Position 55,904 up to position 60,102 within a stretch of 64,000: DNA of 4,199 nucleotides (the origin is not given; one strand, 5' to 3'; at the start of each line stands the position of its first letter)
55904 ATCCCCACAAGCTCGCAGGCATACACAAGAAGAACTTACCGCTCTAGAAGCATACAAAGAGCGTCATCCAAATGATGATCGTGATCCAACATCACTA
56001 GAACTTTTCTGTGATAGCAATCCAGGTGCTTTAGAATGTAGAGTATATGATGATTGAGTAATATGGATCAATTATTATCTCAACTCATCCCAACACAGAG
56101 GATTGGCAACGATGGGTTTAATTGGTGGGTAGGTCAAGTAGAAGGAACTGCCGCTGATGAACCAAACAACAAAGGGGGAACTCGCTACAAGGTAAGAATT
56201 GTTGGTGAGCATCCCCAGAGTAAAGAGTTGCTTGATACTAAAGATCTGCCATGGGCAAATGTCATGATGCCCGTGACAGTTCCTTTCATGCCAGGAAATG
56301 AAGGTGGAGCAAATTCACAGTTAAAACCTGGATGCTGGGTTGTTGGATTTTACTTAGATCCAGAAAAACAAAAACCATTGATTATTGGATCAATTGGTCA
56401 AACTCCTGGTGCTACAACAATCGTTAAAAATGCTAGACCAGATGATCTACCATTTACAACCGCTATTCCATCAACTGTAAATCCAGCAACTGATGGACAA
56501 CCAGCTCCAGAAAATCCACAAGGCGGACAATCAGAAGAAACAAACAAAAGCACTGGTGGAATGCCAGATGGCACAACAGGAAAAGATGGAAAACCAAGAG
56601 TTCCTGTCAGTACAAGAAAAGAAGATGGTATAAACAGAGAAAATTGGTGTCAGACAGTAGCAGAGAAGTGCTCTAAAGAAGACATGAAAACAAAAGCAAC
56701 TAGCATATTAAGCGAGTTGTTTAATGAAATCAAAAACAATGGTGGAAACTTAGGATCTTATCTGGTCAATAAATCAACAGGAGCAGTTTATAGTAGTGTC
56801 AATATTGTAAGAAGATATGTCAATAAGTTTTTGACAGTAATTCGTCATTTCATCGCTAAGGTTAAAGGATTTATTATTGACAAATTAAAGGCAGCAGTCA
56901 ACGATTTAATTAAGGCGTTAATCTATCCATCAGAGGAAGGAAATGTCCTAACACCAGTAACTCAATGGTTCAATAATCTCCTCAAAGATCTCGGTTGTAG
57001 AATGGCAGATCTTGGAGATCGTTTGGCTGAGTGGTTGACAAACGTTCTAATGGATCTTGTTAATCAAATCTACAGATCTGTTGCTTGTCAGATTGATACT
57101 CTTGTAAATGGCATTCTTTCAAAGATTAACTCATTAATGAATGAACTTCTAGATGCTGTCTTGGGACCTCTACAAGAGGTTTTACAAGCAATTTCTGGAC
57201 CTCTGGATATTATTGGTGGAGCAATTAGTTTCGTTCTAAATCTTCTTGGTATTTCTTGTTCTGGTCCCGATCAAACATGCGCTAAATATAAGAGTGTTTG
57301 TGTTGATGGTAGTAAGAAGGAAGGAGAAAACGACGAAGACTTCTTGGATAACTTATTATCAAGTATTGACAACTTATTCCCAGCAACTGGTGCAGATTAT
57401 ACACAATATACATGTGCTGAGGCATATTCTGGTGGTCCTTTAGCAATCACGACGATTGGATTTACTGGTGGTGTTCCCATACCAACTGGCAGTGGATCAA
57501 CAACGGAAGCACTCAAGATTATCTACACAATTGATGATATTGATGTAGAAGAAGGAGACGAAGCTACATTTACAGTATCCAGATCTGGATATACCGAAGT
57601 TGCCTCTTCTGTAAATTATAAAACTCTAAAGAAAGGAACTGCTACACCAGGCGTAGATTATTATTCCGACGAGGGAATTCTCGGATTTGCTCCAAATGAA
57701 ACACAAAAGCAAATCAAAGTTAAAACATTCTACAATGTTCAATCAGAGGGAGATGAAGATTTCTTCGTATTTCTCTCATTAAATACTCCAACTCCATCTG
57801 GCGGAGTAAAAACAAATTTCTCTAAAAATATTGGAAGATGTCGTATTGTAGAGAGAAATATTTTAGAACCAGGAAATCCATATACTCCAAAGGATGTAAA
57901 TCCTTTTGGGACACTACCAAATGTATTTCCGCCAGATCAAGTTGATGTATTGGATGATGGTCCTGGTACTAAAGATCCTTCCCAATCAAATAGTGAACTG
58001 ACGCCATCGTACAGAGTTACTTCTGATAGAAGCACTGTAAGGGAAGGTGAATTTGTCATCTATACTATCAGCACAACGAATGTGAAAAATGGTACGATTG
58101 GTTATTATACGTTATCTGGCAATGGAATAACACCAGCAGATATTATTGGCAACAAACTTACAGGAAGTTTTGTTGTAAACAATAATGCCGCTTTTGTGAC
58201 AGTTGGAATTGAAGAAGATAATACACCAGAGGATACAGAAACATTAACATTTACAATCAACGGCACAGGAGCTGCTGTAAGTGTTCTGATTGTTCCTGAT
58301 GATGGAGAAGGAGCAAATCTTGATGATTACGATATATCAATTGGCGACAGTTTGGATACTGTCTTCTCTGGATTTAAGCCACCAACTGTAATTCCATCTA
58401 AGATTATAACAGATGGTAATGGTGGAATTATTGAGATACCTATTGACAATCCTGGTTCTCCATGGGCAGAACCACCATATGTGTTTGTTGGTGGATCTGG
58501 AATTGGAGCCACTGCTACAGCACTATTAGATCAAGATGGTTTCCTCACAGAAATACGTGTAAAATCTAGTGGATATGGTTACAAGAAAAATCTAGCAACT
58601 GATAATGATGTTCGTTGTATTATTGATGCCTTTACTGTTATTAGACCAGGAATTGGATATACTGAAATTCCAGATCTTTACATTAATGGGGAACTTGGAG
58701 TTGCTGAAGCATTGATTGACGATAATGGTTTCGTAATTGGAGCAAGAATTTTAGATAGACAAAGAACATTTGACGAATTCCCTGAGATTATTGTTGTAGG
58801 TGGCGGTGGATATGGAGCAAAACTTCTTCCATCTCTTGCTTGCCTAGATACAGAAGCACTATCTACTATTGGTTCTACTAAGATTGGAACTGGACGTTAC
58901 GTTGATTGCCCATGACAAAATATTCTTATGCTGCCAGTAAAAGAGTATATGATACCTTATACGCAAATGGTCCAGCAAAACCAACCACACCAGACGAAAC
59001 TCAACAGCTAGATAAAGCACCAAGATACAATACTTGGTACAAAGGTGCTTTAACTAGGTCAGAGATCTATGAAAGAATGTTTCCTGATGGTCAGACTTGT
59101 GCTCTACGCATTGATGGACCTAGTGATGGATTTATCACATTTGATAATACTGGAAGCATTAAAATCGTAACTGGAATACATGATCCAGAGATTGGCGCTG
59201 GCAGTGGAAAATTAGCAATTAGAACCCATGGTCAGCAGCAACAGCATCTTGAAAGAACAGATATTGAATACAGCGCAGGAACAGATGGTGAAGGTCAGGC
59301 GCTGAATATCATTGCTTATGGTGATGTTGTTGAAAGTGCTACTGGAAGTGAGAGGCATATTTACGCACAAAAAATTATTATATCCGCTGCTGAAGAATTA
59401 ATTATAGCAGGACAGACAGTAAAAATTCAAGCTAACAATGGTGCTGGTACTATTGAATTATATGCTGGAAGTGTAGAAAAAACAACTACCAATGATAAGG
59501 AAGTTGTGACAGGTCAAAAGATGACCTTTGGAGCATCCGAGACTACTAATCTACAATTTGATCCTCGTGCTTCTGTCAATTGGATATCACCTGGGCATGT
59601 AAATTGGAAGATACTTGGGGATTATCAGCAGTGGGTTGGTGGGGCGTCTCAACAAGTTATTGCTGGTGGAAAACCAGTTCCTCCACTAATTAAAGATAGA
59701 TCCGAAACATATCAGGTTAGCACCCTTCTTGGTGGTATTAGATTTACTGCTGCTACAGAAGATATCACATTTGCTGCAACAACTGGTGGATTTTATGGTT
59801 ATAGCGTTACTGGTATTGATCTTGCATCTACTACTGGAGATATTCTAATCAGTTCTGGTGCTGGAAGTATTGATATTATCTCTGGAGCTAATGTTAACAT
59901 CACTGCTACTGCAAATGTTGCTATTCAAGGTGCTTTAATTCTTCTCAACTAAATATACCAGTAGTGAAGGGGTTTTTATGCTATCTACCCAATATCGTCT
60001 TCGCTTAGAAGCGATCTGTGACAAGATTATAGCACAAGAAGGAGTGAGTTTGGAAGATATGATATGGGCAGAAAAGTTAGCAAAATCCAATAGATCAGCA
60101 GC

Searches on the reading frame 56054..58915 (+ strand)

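Call 15: search_protein_families(library=phrogs, proteins=[window:56054-58915:+], max_evalue=0.00001)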
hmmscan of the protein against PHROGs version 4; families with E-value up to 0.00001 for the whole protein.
window:56054-58915:+ (953 aa): 7 families
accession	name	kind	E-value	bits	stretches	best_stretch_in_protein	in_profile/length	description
phrog_1922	-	tail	7.9e-288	958.9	1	6-953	1-930/932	baseplate hub subunit and tail lysozyme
phrog_694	-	tail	1.4e-22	80.8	1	17-378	16-392/851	baseplate hub and tail lysozyme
phrog_430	-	tail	1.6e-22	80.8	1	16-120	12-111/868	baseplate hub subunit and tail lysozyme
phrog_33098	-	tail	5.3e-14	53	1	23-159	18-166/641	baseplate hub and tail lysozyme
phrog_708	-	tail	3.3e-10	39.2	0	787-845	852-910/1383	baseplate wedge subunit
phrog_701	-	head and packaging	2.1e-09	34.7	1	789-923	1163-1308/6136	virion structural protein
phrog_460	-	connector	3.1e-06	27.1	0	787-846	226-286/385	head closure Hc2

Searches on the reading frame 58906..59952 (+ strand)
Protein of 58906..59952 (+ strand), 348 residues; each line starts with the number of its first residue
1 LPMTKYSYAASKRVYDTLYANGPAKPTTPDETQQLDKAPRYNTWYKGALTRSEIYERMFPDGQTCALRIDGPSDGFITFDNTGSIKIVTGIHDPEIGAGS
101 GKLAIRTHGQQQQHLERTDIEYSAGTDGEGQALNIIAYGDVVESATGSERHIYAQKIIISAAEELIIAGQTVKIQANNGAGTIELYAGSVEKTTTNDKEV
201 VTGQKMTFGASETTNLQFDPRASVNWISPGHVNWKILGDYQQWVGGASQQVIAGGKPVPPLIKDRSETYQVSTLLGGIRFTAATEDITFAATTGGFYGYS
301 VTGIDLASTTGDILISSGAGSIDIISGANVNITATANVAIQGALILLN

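Call 15: search_protein_families(library=phrogs, proteins=[window:58906-59952:+], max_evalue=0.00001)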
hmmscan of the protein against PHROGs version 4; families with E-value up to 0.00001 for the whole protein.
window:58906-59952:+ (348 aa): 1 family
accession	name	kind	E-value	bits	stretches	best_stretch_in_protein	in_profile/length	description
phrog_4540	-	tail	9.9e-97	325.5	1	18-348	18-367/367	baseplate hub and tail lysozyme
